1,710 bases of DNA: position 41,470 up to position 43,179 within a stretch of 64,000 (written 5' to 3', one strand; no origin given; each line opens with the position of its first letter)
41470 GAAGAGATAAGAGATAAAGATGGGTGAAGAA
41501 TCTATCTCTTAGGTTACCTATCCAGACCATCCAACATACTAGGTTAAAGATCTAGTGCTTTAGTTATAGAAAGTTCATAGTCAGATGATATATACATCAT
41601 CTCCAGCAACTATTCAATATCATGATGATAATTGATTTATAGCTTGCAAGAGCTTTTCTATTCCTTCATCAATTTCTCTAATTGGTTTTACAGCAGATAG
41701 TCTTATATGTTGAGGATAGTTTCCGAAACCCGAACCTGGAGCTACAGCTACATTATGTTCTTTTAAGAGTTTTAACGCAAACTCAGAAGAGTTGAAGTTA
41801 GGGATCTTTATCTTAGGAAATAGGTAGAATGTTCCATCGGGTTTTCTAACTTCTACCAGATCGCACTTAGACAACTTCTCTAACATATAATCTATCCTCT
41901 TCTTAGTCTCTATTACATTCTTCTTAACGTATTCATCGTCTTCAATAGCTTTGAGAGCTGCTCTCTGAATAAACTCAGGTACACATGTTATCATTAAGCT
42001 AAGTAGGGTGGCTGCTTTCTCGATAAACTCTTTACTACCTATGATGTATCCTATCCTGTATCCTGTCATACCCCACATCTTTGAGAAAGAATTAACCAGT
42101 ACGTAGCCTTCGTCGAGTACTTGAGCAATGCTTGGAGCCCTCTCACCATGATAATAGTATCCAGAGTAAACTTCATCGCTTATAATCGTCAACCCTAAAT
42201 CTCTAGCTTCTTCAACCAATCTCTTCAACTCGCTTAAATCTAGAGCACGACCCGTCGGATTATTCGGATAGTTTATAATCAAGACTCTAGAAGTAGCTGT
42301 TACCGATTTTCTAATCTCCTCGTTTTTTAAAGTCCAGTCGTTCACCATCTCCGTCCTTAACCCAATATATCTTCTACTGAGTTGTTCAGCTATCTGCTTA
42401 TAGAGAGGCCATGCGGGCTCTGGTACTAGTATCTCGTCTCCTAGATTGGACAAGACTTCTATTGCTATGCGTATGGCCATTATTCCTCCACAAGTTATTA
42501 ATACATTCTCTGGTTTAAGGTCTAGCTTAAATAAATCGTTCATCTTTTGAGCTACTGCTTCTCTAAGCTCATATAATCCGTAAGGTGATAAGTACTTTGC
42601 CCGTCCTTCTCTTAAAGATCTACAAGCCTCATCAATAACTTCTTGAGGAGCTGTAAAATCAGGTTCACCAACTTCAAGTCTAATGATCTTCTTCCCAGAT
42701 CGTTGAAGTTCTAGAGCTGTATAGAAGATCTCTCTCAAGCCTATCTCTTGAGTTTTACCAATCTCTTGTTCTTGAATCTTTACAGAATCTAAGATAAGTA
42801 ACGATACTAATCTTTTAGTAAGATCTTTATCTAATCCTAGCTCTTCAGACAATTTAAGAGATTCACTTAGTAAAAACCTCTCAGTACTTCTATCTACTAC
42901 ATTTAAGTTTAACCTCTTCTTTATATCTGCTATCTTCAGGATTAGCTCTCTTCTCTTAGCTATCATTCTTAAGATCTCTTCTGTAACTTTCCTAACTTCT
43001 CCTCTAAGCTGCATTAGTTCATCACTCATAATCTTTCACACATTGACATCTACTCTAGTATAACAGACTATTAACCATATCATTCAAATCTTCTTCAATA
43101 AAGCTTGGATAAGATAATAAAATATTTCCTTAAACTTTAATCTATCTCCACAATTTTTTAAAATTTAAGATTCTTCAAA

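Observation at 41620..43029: Chorismate mutase fused to a class I aminotransferase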

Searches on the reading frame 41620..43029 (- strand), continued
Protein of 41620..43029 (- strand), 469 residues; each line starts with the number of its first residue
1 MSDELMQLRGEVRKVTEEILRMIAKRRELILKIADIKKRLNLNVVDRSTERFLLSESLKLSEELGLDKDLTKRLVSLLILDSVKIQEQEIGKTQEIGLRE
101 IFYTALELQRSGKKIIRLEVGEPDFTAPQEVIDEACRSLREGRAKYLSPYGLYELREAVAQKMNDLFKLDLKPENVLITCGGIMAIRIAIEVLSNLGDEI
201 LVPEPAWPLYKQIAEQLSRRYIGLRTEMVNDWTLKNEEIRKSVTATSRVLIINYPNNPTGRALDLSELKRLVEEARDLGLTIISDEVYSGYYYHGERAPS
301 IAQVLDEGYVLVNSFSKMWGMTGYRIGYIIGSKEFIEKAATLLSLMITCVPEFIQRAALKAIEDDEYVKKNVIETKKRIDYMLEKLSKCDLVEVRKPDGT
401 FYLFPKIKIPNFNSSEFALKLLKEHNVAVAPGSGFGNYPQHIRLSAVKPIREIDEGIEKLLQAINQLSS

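Call 70: search_protein_families(library=ncbifam, proteins=[L081:8001-8285:+, L084:8001-8285:+], max_evalue=0.01)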
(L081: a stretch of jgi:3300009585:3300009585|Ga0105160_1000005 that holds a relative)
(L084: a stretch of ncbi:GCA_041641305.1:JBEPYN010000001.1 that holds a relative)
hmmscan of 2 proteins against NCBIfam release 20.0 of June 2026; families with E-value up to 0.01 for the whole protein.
L081:8001-8285:+ (95 aa): 18 families
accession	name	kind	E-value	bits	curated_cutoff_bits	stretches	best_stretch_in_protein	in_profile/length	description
TIGR01791.2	CM_archaeal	equivalog_domain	5e-15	55.3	66.95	1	7-85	2-80/83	chorismate mutase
NF004925.0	PRK06285.1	equivalog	8.3e-14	51.5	77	1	4-88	7-91/99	chorismate mutase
NF006691.0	PRK09239.1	equivalog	1.9e-10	40.8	120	1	3-88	9-94/108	chorismate mutase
NF008400.0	PRK11199.1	equivalog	1.1e-08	34.4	273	1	3-90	2-89/374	bifunctional chorismate mutase/prephenate dehydrogenase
NF009239.0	PRK12595.1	equivalog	4.6e-08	32.4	279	1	2-92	2-91/360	bifunctional 3-deoxy-7-phosphoheptulonate synthase/chorismate mutase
TIGR01795.1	CM_mono_cladeE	equivalog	4.8e-08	33.5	107.55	1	4-88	3-87/94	chorismate mutase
TIGR01803.1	CM-like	subfamily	6.5e-08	32.6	73.35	1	8-85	3-80/82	chorismate mutase family protein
NF007910.0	PRK10622.1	equivalog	3.1e-07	29.7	577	1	4-88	5-89/386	bifunctional chorismate mutase/prephenate dehydratase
TIGR01801.1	CM_A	equivalog_domain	1.4e-06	28.5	106.35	1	1-63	1-63/102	chorismate mutase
NF006741.0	PRK09269.1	equivalog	1.5e-06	28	158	1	18-87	35-104/194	chorismate mutase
TIGR01799.1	CM_T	equivalog_domain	1e-05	25.5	95.9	1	7-83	2-78/83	chorismate mutase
TIGR01797.1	CM_P_1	equivalog_domain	1.1e-05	25.5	73.7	1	8-88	3-83/83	chorismate mutase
NF005031.0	PRK06443.1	equivalog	1.5e-05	24.5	228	1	5-58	6-59/181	chorismate mutase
TIGR01806.1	CM_mono2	equivalog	3.3e-05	24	74.15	1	17-88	6-77/114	gamma subclass chorismate mutase AroQ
TIGR01808.1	CM_M_hiGC-arch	equivalog_domain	8.9e-05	22.5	52.15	1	5-54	1-50/74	chorismate mutase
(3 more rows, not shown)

L084:8001-8285:+ (95 aa): 17 families
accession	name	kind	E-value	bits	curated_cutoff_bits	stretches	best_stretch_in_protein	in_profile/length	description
NF008400.0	PRK11199.1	equivalog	5.4e-10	38.7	273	1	1-88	1-88/374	bifunctional chorismate mutase/prephenate dehydrogenase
NF007910.0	PRK10622.1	equivalog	8.7e-09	34.7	577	1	2-88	4-90/386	bifunctional chorismate mutase/prephenate dehydratase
TIGR01791.2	CM_archaeal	equivalog_domain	1.3e-08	34.7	66.95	1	6-86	2-82/83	chorismate mutase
TIGR01799.1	CM_T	equivalog_domain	4.1e-08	33.2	95.9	1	5-75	1-71/83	chorismate mutase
NF009239.0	PRK12595.1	equivalog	2e-07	30.4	279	1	2-91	3-91/360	bifunctional 3-deoxy-7-phosphoheptulonate synthase/chorismate mutase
TIGR01801.1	CM_A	equivalog_domain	1.2e-06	28.7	106.35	1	1-91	1-91/102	chorismate mutase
TIGR01797.1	CM_P_1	equivalog_domain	2.5e-06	27.5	73.7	1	5-87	1-83/83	chorismate mutase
TIGR01803.1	CM-like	subfamily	2e-05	24.6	73.35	1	5-74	1-70/82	chorismate mutase family protein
NF004925.0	PRK06285.1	equivalog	7.5e-05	22.7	77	1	2-87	6-91/99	chorismate mutase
TIGR01805.1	CM_mono_grmpos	equivalog_domain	0.00012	22.3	71.2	1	7-58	3-54/81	chorismate mutase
TIGR01807.1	CM_P2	equivalog_domain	0.00012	22.3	69.55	1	6-74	2-71/76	chorismate mutase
TIGR01808.1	CM_M_hiGC-arch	equivalog_domain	0.00067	19.7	52.15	1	5-57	2-54/74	chorismate mutase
NF005894.0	PRK07857.1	equivalog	0.00079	19.3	73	1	3-66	28-91/106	chorismate mutase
TIGR01806.1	CM_mono2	equivalog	0.00095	19.3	74.15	1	18-74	8-64/114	gamma subclass chorismate mutase AroQ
NF006741.0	PRK09269.1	equivalog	0.0021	17.8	158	1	13-74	31-92/194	chorismate mutase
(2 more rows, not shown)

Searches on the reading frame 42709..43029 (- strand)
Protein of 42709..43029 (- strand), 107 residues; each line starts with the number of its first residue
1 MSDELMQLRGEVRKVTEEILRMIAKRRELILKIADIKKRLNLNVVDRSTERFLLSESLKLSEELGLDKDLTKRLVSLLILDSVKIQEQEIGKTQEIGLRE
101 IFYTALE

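Call 13: search_solved_structures(query=window:42709-43029:-, max_evalue=1, show_alignments=4)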
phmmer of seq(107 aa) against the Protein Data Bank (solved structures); distinct sequences matched with E-value up to 1: 7.
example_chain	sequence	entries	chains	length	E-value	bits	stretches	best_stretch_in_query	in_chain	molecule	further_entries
1ecm_A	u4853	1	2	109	5.6e-06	30.1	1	4-88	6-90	ENDO-OXABICYCLIC TRANSITION STATE ANALOGUE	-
1ybz_A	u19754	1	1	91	0.00047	23.9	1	4-57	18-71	chorismate mutase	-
2gtv_X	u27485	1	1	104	0.0005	23.8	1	21-94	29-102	chorismate mutase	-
5vht_A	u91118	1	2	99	0.0026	21.5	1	4-86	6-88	Chorismate Mutase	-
3rmi_A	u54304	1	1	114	0.0033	21.2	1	4-96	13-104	Chorismate mutase protein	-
2d8d_A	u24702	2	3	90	0.0038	21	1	2-56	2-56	phospho-2-dehydro-3-deoxyheptonate aldolase/chorismate mutase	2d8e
2y3w_A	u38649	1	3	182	0.58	14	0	40-91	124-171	SPINDLE ASSEMBLY ABNORMAL PROTEIN 6 HOMOLOG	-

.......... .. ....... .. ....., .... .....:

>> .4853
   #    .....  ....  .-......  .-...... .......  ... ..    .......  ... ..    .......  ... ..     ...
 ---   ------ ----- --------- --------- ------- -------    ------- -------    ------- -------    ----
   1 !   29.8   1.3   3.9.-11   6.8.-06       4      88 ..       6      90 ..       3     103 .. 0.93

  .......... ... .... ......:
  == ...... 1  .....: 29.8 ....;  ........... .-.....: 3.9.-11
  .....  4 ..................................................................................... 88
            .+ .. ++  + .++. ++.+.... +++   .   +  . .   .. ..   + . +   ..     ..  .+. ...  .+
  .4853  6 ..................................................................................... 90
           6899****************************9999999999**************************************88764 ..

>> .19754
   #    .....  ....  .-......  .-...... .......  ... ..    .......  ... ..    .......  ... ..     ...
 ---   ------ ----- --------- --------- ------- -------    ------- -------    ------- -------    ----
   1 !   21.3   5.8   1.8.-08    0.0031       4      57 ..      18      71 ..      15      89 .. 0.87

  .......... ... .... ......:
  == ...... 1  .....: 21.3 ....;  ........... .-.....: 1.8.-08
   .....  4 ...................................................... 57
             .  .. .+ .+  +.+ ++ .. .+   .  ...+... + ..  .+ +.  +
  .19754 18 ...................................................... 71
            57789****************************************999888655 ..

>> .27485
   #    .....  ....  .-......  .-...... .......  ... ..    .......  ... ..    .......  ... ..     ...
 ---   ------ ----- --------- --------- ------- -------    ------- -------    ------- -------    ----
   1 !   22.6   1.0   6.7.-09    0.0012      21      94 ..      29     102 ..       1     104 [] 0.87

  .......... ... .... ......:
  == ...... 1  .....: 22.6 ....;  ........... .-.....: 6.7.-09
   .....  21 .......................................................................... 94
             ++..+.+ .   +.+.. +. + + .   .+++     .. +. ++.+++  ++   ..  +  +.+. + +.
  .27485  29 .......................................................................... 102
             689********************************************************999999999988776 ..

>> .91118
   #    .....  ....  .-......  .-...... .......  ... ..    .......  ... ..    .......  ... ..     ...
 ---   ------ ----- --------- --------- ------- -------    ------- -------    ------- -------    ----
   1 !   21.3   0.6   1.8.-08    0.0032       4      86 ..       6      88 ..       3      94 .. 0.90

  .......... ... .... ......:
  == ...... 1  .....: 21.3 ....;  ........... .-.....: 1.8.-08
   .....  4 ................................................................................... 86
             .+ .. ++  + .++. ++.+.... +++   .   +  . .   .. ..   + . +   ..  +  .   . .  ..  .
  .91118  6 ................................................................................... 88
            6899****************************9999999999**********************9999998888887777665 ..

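Call 49: find_homologous_proteins(query=window:42745-43029:-, max_evalue=0.001)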
Query window:42745-43029:-: 5 candidates shared short words with the query, none scored E <= 0.001.

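Call 55: search_protein_representatives(protein=window:42718-43029:-)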
Query: 104 residues. Proteins with E-value up to 0.001 (for the whole library): 422; up to 1e-10: 7; up to 1e-30: 1. The best 150 are listed.
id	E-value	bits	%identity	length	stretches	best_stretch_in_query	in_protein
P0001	3.1e-49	181.0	98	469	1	1-104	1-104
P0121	8.8e-25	102.9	59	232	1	4-103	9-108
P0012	8.4e-13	64.7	47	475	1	4-90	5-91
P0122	1.5e-11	60.7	40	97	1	1-89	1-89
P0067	1.7e-11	60.5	46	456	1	6-90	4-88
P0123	3.0e-11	59.7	45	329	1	6-90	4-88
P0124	6.0e-11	58.8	37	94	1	1-89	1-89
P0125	1.2e-10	57.8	36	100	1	2-89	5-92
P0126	1.6e-10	57.4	41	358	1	3-102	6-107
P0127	2.3e-10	56.9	30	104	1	2-93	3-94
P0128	1.7e-09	54.1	46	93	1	7-89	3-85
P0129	2.5e-09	53.6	40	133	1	4-90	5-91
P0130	2.6e-09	53.5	36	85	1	2-85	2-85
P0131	2.6e-09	53.5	40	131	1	3-89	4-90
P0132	3.8e-09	53.0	39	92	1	4-91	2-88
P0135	5.7e-09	52.4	40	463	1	2-102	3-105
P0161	4.3e-07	46.4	37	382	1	3-89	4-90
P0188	2.5e-06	44.0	37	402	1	3-95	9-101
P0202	4.6e-06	43.1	36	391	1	4-88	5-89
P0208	5.2e-06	43.0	37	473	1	3-91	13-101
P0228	1.2e-05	41.8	34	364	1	4-89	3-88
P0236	1.4e-05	41.7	32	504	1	3-93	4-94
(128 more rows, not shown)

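Call 70: search_protein_families(library=ncbifam, proteins=[window:42745-43029:-], max_evalue=0.01)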
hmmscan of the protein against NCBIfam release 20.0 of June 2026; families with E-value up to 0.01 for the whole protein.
window:42745-43029:- (95 aa): 15 families
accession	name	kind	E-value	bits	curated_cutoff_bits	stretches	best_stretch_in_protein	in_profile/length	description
NF004925.0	PRK06285.1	equivalog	2.7e-10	40.2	77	1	2-94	6-98/99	chorismate mutase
NF007910.0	PRK10622.1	equivalog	5.4e-10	38.7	577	1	3-87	5-89/386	bifunctional chorismate mutase/prephenate dehydratase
TIGR01791.2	CM_archaeal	equivalog_domain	2.3e-09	37.1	66.95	1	6-84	2-80/83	chorismate mutase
NF008400.0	PRK11199.1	equivalog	3.5e-08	32.8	273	1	1-90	1-90/374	bifunctional chorismate mutase/prephenate dehydrogenase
TIGR01797.1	CM_P_1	equivalog_domain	1.9e-07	31.1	73.7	1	5-86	1-82/83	chorismate mutase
NF009239.0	PRK12595.1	equivalog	1.6e-06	27.3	279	1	2-90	3-90/360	bifunctional 3-deoxy-7-phosphoheptulonate synthase/chorismate mutase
NF005031.0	PRK06443.1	equivalog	1.2e-05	24.8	228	1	5-55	7-57/181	chorismate mutase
TIGR01803.1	CM-like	subfamily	1.4e-05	25.1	73.35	1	6-83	2-79/82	chorismate mutase family protein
TIGR01801.1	CM_A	equivalog_domain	3.6e-05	23.9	106.35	1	1-89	1-89/102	chorismate mutase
TIGR01799.1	CM_T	equivalog_domain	5e-05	23.4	95.9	1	5-76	1-72/83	chorismate mutase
NF006691.0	PRK09239.1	equivalog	0.00015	21.8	120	1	2-88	9-95/108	chorismate mutase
NF005965.0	PRK08055.1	equivalog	0.00018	21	179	1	15-83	27-95/182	chorismate mutase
TIGR01806.1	CM_mono2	equivalog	0.00021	21.4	74.15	1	16-88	6-78/114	gamma subclass chorismate mutase AroQ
TIGR01808.1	CM_M_hiGC-arch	equivalog_domain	0.00035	20.6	52.15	1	4-71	1-65/74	chorismate mutase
TIGR01805.1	CM_mono_grmpos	equivalog_domain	0.0011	19.2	71.2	1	6-59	2-55/81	chorismate mutase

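Call 72: search_protein_families(library=pfam, proteins=[P0121, P0123, P0126, P0161, P0188, P0202, P0228, P0236, P0135, P0208], max_evalue=0.00001)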
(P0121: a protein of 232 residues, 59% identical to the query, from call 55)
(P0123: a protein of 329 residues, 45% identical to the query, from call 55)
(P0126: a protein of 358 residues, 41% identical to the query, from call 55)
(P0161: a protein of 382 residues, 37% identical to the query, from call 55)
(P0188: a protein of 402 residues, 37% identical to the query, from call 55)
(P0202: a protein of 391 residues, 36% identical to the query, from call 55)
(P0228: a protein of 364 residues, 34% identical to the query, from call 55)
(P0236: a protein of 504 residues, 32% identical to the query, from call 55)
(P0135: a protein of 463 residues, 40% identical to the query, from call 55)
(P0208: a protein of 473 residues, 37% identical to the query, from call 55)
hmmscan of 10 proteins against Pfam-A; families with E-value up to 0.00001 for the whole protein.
P0121 (232 aa): 2 families
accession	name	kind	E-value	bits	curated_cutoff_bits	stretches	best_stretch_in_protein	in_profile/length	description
PF00155.27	Aminotran_1_2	-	5.7e-17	62.4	19.7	1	119-230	2-119/361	Aminotransferase class I and II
PF01817.26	CM_2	-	1.2e-13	51.5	27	1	13-92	1-80/80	Chorismate mutase type II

P0123 (329 aa): 2 families
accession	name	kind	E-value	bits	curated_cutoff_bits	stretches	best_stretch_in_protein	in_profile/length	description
PF00155.27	Aminotran_1_2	-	1.4e-17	64.4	19.7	1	104-230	3-135/361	Aminotransferase class I and II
PF01817.26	CM_2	-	1.9e-17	63.7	27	1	6-85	1-80/80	Chorismate mutase type II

P0126 (358 aa): 2 families
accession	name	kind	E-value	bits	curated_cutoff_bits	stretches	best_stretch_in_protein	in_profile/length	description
PF00155.27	Aminotran_1_2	-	4.5e-16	59.4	19.7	1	121-237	4-126/361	Aminotransferase class I and II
PF01817.26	CM_2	-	3.1e-14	53.4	27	1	11-90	1-80/80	Chorismate mutase type II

P0161 (382 aa): 3 families
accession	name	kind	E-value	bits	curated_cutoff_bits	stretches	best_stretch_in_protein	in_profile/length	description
PF00800.23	PDT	-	5.1e-50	170.2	25.2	1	104-285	1-179/181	Prephenate dehydratase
PF01817.26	CM_2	-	1.9e-18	66.9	27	1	9-88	1-80/80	Chorismate mutase type II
PF01842.31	ACT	-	3.2e-06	27.3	27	1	297-362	1-65/66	ACT domain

P0188 (402 aa): 3 families
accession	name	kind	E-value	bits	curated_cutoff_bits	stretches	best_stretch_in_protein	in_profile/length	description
PF02153.23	PDH_N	-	2.1e-13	50.5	26.5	1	153-254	29-137/154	Prephenate dehydrogenase, nucleotide-binding domain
PF20463.3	PDH_C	-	4.3e-10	40.3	22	1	272-367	3-96/102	Prephenate dehydrogenase, dimerization domain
PF01817.26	CM_2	-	1.9e-08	34.9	27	1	22-93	9-80/80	Chorismate mutase type II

P0202 (391 aa): 9 families
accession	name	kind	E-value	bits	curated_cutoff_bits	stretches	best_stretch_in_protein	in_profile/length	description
PF02153.23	PDH_N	-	2.6e-17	63.2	26.5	1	114-235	1-131/154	Prephenate dehydrogenase, nucleotide-binding domain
PF01817.26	CM_2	-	4.4e-16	59.3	27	1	9-87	1-79/80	Chorismate mutase type II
PF03807.23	F420_oxidored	-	4e-14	53.4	21.6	1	101-191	1-93/94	NADP oxidoreductase coenzyme F420-dependent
PF03446.21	NAD_binding_2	-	5.9e-11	43.1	21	1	101-195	1-98/161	NAD binding domain of 6-phosphogluconate dehydrogenase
PF20463.3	PDH_C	-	5.6e-09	36.7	22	1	257-354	1-98/102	Prephenate dehydrogenase, dimerization domain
PF02558.23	ApbA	-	5.3e-08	33.1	22.2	1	102-186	1-96/150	Ketopantoate reductase PanE/ApbA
PF01488.26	Shikimate_DH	-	3.2e-07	31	24.3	1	95-190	8-112/138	Shikimate / quinate 5-dehydrogenase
PF02826.25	2-Hacid_dh_C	-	4.7e-07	29.8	25.1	1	89-189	26-126/178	D-isomer specific 2-hydroxyacid dehydrogenase, NAD binding domain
PF01210.29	NAD_Gly3P_dh_N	-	2.7e-06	27.9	23.1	0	102-189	2-102/158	NAD-dependent glycerol-3-phosphate dehydrogenase N-terminus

P0228 (364 aa): 11 families
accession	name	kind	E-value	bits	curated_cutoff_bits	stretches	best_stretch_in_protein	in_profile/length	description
PF02153.23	PDH_N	-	2.5e-17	63.2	26.5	1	126-250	12-147/154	Prephenate dehydrogenase, nucleotide-binding domain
PF01817.26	CM_2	-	4.2e-13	49.8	27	1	7-86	1-80/80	Chorismate mutase type II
PF03446.21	NAD_binding_2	-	1e-11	45.6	21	1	104-192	1-94/161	NAD binding domain of 6-phosphogluconate dehydrogenase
PF20463.3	PDH_C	-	1.2e-09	38.8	22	1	258-352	2-96/102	Prephenate dehydrogenase, dimerization domain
PF03807.23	F420_oxidored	-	6.5e-09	36.7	21.6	1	104-189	1-90/94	NADP oxidoreductase coenzyme F420-dependent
PF02826.25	2-Hacid_dh_C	-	3.1e-07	30.4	25.1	1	76-183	10-118/178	D-isomer specific 2-hydroxyacid dehydrogenase, NAD binding domain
PF01408.29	GFO_IDH_MocA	-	3.5e-07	31.4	24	1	103-184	1-88/120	Oxidoreductase family, NAD-binding Rossmann fold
PF01488.26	Shikimate_DH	-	6.7e-07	29.9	24.3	1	98-169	7-86/138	Shikimate / quinate 5-dehydrogenase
PF02737.24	3HCDH_N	-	2.4e-06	28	22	1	104-152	1-49/180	3-hydroxyacyl-CoA dehydrogenase, NAD binding domain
PF01210.29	NAD_Gly3P_dh_N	-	4.7e-06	27.1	23.1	0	104-143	1-40/158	NAD-dependent glycerol-3-phosphate dehydrogenase N-terminus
PF02629.25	CoA_binding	-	6.3e-06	27.3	22.3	0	103-180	4-85/97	CoA binding domain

P0236 (504 aa): 5 families
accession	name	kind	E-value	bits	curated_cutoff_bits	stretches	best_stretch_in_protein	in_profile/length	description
PF00155.27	Aminotran_1_2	-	3.4e-53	181.5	19.7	1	148-491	3-355/361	Aminotransferase class I and II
PF01817.26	CM_2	-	4e-11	43.4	27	1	9-87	1-79/80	Chorismate mutase type II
PF00266.25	Aminotran_5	-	1.3e-08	34.7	21.5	1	213-328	61-178/371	Aminotransferase class-V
PF01053.26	Cys_Met_Meta_PP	-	5.9e-07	28.8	27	1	216-328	70-176/381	Cys/Met metabolism PLP-dependent enzyme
PF01041.23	DegT_DnrJ_EryC1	-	8.9e-06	25.6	19.8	0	234-388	61-205/360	DegT/DnrJ/EryC1/StrS aminotransferase family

P0135 (463 aa): 2 families
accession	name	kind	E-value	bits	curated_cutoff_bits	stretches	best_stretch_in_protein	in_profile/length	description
PF00155.27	Aminotran_1_2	-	4e-61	207.6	19.7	1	117-458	2-361/361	Aminotransferase class I and II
PF01817.26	CM_2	-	1.6e-11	44.7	27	1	9-88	1-80/80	Chorismate mutase type II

P0208 (473 aa): 2 families
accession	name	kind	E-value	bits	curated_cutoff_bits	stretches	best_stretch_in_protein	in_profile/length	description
PF00155.27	Aminotran_1_2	-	3.5e-65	221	19.7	1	124-466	2-359/361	Aminotransferase class I and II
PF01817.26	CM_2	-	1.7e-13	51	27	1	18-97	1-80/80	Chorismate mutase type II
